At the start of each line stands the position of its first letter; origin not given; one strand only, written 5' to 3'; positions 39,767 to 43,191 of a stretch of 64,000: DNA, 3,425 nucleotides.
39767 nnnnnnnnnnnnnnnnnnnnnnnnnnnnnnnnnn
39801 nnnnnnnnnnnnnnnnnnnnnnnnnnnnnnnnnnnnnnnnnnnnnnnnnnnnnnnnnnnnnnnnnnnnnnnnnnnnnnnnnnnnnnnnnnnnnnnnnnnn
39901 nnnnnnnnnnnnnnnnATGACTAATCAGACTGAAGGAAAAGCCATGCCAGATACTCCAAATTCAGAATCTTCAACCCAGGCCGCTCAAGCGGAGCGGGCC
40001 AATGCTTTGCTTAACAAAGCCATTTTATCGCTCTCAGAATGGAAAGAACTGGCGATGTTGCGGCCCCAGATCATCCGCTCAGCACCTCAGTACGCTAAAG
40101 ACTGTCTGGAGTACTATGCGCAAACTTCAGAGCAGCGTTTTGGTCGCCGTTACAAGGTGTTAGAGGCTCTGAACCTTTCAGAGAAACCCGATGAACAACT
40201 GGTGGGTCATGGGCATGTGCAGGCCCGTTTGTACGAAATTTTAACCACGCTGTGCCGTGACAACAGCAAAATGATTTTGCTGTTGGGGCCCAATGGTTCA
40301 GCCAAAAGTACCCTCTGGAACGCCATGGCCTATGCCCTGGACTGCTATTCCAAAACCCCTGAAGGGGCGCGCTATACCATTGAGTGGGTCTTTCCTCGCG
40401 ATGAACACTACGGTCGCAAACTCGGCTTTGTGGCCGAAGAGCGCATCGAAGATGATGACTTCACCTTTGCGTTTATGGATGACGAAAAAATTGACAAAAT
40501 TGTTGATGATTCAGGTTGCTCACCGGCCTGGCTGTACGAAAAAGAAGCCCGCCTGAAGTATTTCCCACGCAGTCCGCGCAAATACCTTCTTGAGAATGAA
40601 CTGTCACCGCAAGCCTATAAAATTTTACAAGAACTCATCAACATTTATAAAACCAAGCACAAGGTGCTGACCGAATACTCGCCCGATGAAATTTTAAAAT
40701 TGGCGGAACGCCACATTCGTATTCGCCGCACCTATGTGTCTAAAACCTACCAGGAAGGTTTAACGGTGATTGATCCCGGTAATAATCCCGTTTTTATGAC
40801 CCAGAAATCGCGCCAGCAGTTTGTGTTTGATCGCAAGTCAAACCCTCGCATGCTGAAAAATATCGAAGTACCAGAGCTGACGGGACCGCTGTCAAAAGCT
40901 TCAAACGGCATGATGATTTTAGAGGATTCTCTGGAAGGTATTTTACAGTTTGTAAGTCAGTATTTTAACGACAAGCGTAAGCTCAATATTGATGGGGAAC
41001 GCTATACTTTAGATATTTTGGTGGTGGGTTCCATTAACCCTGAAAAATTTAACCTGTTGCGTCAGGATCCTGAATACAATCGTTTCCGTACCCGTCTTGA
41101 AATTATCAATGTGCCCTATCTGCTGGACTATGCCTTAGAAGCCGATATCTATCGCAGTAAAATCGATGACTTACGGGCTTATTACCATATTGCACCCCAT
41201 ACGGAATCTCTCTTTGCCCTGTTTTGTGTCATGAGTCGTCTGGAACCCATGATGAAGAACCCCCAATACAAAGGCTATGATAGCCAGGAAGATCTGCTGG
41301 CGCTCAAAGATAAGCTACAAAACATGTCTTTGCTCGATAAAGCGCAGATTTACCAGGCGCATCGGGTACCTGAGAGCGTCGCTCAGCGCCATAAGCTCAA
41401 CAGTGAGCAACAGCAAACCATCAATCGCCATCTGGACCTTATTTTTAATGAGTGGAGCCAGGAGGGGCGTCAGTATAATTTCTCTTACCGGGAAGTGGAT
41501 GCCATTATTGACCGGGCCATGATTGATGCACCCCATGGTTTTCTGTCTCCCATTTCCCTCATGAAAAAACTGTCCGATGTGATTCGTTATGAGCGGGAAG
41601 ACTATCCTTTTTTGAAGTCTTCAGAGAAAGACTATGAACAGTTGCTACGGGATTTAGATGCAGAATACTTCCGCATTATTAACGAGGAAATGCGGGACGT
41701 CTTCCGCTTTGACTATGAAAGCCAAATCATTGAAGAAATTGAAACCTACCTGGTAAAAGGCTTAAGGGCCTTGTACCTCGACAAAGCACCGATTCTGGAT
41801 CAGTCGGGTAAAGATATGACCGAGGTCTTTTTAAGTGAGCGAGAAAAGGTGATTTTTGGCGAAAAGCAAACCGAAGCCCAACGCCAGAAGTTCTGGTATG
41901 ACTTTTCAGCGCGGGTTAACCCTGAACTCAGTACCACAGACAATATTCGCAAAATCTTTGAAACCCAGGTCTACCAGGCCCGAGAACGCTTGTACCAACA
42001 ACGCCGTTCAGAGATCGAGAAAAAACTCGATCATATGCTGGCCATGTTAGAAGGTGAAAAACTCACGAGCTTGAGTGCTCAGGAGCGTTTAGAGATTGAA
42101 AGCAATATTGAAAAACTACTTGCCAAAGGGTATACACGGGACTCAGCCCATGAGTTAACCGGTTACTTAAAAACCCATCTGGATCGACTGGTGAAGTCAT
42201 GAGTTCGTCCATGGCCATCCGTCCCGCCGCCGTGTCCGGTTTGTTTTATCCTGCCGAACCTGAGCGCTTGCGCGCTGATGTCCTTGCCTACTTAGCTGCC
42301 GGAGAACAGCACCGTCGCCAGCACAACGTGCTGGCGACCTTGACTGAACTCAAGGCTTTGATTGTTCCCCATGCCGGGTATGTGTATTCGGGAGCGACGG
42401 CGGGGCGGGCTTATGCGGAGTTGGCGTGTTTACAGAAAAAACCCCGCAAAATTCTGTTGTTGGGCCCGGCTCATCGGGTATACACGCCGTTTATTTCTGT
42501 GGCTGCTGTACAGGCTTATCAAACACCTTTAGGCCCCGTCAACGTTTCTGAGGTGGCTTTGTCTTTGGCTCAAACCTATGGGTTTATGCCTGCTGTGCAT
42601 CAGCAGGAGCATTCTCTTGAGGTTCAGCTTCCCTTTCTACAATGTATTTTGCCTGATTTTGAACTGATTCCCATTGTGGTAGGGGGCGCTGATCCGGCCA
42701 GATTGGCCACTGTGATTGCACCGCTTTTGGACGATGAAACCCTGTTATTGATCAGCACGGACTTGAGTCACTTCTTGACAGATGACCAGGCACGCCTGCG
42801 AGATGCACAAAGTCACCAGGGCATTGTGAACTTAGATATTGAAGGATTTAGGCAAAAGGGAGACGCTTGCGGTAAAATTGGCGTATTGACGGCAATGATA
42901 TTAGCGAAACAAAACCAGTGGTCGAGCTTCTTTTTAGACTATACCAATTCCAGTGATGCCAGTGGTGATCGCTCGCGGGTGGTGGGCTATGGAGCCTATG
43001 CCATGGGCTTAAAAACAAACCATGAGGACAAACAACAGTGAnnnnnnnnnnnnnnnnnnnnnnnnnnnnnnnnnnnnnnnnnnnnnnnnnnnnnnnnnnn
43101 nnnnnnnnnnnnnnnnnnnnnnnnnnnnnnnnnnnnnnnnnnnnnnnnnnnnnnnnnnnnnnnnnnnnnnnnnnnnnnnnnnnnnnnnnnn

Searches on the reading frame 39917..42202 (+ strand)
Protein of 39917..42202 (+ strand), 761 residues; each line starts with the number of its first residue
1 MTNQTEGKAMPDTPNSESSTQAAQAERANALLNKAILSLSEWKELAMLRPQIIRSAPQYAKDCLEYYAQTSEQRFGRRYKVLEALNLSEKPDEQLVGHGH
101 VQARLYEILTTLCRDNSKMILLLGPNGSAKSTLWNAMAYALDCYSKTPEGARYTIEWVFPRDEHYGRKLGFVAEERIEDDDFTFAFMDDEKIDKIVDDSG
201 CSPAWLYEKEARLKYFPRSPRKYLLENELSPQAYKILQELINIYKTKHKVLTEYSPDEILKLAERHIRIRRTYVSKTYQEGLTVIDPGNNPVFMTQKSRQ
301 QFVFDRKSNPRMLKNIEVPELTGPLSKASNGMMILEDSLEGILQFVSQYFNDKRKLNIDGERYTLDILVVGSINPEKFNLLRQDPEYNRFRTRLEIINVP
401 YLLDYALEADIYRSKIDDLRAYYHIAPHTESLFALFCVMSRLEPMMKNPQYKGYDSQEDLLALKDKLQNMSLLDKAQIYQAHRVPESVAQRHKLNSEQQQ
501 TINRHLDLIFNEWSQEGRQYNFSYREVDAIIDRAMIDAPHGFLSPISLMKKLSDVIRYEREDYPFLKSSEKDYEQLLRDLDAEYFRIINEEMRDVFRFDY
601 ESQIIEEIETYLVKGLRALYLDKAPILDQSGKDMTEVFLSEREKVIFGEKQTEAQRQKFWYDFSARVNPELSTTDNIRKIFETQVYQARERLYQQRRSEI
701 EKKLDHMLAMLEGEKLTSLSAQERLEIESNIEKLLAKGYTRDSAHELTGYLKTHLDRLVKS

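Call 76: search_protein_families(library=pfam, proteins=[window:39917-42202:+], max_evalue=0.00001)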
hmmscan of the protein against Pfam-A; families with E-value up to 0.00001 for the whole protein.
window:39917-42202:+ (761 aa): 2 families
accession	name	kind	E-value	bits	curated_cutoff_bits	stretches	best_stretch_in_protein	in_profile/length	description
PF06798.17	PrkA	-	7.1e-12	46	25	1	473-750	1-255/255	PrkA serine protein kinase C-terminal domain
PF08298.17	AAA_PrkA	-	3.2e-10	40.1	25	1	317-447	221-356/358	PrkA AAA domain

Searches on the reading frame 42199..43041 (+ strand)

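Call 76: search_protein_families(library=pfam, proteins=[window:42199-43041:+], max_evalue=0.00001)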
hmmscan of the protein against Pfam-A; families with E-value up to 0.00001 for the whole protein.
window:42199-43041:+ (280 aa): 1 family
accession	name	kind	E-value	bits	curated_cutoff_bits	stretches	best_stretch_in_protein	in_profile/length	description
PF01875.22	Memo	-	1.2e-45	156.3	27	1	10-266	2-267/269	Memo-like protein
